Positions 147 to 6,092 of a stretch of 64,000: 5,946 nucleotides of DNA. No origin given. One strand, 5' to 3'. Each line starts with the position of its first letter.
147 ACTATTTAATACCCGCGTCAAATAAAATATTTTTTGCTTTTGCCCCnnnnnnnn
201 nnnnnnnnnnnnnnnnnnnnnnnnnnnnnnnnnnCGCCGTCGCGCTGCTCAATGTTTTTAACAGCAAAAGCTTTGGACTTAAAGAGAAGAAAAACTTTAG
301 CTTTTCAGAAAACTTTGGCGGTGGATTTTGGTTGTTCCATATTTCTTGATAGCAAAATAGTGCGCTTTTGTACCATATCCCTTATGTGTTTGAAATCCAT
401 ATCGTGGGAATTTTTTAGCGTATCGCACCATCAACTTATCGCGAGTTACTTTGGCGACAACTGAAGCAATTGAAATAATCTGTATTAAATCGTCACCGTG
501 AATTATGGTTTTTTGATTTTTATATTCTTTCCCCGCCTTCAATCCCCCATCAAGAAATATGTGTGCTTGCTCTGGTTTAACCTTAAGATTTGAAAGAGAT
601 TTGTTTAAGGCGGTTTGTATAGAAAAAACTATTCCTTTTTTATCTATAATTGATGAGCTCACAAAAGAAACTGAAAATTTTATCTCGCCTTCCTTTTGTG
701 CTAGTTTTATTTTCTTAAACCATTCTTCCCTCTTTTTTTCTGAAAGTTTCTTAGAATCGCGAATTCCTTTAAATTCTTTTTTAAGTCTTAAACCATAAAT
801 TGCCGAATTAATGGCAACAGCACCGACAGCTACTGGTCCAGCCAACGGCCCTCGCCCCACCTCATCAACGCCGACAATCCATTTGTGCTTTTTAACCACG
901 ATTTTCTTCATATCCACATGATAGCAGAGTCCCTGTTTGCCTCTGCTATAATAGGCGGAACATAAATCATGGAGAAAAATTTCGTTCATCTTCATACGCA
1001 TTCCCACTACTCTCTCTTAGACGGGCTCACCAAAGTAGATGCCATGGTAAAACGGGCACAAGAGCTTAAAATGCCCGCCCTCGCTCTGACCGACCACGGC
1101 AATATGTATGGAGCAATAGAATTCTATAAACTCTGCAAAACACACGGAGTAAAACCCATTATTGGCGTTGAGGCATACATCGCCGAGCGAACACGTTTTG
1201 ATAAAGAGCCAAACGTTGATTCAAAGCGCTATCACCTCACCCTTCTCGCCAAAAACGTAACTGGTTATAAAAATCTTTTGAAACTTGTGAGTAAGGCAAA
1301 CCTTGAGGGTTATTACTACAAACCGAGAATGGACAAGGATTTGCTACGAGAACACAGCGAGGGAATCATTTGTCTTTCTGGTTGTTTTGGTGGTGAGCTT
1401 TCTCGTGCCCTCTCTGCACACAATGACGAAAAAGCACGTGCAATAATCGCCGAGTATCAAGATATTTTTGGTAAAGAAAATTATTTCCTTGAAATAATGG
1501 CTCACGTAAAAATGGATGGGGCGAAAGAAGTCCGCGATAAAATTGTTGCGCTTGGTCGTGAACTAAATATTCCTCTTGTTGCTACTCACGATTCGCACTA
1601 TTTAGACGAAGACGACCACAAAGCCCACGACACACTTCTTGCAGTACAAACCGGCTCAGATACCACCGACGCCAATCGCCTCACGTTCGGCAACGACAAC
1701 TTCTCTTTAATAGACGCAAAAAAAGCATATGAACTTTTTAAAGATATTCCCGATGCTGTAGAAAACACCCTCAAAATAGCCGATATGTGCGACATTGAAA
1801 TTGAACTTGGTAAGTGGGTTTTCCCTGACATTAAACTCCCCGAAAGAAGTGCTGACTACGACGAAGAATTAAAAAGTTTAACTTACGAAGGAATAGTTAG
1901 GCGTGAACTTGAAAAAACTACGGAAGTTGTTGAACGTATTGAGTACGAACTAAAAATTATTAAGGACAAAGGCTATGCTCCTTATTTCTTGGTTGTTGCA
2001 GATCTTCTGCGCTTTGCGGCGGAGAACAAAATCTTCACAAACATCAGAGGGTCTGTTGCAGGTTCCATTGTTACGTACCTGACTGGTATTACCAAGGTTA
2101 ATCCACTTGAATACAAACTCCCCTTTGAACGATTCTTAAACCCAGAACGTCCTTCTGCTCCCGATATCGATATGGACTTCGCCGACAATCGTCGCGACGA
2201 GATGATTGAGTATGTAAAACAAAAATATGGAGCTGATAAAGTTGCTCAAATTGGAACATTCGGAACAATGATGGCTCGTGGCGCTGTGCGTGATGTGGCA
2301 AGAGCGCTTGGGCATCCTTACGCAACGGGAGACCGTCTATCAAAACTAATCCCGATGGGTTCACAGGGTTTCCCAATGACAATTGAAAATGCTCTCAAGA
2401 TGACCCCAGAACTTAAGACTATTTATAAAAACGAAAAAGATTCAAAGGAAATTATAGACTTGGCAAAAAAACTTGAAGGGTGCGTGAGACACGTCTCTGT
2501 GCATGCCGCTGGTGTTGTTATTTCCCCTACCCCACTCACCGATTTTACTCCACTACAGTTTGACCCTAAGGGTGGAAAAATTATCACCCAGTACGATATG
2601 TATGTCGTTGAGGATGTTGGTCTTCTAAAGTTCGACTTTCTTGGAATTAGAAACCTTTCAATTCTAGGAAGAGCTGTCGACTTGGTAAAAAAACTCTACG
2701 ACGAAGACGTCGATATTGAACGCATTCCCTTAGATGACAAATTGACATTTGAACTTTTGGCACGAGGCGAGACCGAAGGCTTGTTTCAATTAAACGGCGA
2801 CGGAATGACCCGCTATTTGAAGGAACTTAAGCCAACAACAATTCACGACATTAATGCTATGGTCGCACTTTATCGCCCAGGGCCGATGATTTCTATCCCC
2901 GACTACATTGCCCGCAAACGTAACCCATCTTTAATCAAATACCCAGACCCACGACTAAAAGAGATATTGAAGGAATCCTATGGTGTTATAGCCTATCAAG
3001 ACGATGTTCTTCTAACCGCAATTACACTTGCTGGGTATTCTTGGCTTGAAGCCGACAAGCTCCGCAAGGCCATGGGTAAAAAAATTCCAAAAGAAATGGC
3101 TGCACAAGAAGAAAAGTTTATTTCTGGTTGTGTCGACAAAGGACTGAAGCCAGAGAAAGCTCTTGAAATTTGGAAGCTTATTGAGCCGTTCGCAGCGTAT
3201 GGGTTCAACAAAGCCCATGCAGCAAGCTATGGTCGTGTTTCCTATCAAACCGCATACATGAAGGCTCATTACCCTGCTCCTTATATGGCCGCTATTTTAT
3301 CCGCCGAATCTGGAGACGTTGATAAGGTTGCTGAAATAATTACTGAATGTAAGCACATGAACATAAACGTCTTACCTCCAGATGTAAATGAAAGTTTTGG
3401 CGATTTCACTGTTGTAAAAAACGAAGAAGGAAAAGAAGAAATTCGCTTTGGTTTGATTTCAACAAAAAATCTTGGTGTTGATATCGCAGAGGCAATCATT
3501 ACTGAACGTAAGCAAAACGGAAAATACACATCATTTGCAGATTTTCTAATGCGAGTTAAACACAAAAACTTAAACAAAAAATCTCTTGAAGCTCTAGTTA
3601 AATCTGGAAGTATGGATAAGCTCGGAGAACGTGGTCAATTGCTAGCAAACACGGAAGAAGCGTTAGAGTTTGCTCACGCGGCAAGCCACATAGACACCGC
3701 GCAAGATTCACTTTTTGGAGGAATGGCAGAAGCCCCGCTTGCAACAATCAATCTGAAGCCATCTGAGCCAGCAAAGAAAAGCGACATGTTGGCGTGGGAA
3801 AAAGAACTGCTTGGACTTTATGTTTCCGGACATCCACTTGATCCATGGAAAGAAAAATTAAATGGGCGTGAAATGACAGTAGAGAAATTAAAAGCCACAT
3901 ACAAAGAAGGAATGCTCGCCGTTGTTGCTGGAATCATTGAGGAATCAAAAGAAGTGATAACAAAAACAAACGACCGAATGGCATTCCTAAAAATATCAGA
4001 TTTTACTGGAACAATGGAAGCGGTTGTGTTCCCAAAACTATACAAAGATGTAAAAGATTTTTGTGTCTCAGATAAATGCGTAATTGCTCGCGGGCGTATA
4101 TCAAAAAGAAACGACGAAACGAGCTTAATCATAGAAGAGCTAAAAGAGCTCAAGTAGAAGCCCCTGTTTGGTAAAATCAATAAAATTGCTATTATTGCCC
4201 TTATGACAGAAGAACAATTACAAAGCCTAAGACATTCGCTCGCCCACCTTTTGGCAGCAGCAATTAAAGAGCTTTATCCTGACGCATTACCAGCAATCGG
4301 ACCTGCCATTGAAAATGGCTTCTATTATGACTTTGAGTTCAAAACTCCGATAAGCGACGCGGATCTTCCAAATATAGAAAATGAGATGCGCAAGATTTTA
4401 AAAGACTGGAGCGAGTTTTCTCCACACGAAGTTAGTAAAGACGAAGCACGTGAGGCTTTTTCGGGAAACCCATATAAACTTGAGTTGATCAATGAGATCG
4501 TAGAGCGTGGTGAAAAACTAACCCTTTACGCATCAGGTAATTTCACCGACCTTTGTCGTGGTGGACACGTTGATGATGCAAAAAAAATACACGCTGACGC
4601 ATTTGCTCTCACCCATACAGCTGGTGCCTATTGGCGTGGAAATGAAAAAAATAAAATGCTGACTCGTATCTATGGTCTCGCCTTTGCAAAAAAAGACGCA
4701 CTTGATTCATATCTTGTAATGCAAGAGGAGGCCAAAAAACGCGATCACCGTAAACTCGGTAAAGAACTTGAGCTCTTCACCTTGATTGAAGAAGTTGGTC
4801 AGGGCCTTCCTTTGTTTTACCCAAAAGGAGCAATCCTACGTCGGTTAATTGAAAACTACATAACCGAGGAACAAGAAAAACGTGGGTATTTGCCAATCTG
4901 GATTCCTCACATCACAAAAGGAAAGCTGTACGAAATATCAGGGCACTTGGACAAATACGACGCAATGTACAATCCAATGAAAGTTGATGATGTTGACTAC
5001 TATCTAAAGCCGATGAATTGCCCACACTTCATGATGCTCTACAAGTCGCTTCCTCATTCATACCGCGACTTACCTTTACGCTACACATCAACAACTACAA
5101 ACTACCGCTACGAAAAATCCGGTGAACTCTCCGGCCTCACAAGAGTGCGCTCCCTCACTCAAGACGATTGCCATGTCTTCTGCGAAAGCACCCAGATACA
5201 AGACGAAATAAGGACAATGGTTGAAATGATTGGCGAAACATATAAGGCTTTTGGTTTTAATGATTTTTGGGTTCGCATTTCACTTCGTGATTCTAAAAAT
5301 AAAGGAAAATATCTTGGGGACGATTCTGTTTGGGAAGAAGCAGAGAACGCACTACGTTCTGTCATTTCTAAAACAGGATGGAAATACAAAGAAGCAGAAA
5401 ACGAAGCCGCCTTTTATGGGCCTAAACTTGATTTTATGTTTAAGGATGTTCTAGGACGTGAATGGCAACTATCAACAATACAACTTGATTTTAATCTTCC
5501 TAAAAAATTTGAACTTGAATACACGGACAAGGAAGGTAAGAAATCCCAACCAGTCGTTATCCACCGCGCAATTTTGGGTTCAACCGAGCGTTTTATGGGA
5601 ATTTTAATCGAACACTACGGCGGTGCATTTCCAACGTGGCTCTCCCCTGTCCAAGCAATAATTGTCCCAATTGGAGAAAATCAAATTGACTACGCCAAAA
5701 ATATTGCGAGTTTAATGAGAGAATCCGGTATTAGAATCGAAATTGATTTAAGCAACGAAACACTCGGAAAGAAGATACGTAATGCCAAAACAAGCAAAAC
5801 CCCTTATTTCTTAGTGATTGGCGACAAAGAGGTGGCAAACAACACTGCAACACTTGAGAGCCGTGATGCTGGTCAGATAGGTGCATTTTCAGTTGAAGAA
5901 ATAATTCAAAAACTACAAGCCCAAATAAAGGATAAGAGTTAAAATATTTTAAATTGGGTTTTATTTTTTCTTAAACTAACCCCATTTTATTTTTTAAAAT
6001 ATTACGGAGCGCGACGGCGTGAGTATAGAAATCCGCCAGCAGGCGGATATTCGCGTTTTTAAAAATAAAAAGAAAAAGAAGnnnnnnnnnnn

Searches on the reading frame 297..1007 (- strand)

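Call 61: search_protein_families(library=pfam, proteins=[window:297-1007:-], max_evalue=0.001)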
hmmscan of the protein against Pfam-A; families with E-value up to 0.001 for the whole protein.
window:297-1007:- (236 aa): 1 family
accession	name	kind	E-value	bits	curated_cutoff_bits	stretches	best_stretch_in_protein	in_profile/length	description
PF01351.25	RNase_HII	-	1.8e-38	132.9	25.8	1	45-234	1-197/199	Ribonuclease HII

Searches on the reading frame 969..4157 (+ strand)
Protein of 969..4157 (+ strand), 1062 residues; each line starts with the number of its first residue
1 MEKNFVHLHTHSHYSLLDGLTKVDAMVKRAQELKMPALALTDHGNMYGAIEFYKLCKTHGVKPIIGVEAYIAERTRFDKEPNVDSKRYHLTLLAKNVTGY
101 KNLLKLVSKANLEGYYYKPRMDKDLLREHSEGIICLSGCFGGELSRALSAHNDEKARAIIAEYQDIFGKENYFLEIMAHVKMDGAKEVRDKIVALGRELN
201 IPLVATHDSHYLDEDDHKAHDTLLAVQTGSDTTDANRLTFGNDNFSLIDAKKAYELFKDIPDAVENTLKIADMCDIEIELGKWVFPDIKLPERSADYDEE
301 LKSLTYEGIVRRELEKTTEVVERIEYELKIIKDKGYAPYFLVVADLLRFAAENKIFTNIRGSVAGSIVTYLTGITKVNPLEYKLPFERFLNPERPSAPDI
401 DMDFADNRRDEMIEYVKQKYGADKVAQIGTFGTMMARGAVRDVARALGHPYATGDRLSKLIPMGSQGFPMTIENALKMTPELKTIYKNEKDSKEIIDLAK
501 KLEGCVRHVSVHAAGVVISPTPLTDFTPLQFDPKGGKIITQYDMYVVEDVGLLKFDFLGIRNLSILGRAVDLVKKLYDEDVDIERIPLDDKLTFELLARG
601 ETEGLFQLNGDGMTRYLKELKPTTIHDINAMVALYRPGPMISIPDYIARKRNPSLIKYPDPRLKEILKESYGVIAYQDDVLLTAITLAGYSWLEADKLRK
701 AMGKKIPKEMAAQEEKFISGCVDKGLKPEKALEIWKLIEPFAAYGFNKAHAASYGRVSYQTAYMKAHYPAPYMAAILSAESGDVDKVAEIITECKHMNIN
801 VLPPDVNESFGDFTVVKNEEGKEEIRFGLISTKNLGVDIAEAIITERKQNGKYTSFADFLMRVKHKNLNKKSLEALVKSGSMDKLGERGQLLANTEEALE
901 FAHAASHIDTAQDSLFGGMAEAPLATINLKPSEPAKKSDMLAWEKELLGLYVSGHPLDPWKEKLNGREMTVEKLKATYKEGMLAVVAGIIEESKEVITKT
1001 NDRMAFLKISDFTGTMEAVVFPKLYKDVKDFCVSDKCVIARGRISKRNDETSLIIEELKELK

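Call 28: search_protein_families(library=pfam, proteins=[window:969-4157:+], max_evalue=0.001)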
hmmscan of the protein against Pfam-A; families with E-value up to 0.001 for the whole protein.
window:969-4157:+ (1062 aa): 5 families
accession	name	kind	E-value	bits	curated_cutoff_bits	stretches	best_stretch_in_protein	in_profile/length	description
PF07733.18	DNA_pol3_alpha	-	5.8e-95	318.3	23.9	1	300-559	2-260/260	Bacterial DNA polymerase III alpha NTPase domain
PF02811.25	PHP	-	2.4e-60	204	26.4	1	7-179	1-164/164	PHP domain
PF17657.6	DNA_pol3_finger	-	8.5e-52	175.3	22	1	562-725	1-166/166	Bacterial DNA polymerase III alpha subunit finger domain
PF14579.12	HHH_6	-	2.1e-26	92.4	25.6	1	798-888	1-87/90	Helix-hairpin-helix motif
PF01336.31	tRNA_anti-codon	-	1.3e-10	41.5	27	1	985-1061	2-75/75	OB-fold nucleic acid binding domain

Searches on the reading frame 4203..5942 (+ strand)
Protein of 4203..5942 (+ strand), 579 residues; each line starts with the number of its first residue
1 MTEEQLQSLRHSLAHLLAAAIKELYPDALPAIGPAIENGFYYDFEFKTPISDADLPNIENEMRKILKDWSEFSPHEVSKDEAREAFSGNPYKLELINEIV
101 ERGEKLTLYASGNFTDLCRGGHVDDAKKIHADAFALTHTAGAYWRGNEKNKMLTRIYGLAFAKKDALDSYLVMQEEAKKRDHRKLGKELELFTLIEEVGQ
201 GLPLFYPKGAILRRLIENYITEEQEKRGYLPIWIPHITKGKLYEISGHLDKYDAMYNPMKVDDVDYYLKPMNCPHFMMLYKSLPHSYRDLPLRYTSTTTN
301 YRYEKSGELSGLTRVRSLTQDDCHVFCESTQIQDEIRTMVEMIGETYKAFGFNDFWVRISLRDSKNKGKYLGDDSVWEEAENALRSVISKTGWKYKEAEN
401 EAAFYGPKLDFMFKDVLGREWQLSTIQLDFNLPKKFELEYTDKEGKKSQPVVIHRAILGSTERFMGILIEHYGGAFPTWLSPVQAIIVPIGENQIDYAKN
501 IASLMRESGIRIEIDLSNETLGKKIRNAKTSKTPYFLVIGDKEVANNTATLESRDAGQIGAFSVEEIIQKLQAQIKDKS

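Call 28: search_protein_families(library=pfam, proteins=[window:4203-5942:+], max_evalue=0.001)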
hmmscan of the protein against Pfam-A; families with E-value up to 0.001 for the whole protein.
window:4203-5942:+ (579 aa): 3 families
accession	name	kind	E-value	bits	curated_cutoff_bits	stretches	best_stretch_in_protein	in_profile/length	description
PF00587.30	tRNA-synt_2b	-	1.5e-44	152.6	29.3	1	263-472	8-179/179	tRNA synthetase class II core domain (G, H, P, S and T)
PF03129.25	HGTP_anticodon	-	2e-22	79.6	21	1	484-573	1-93/94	Anticodon binding domain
PF07973.19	tRNA_SAD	-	1.2e-09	38.4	24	1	107-157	2-44/44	Threonyl and Alanyl tRNA synthetase second additional domain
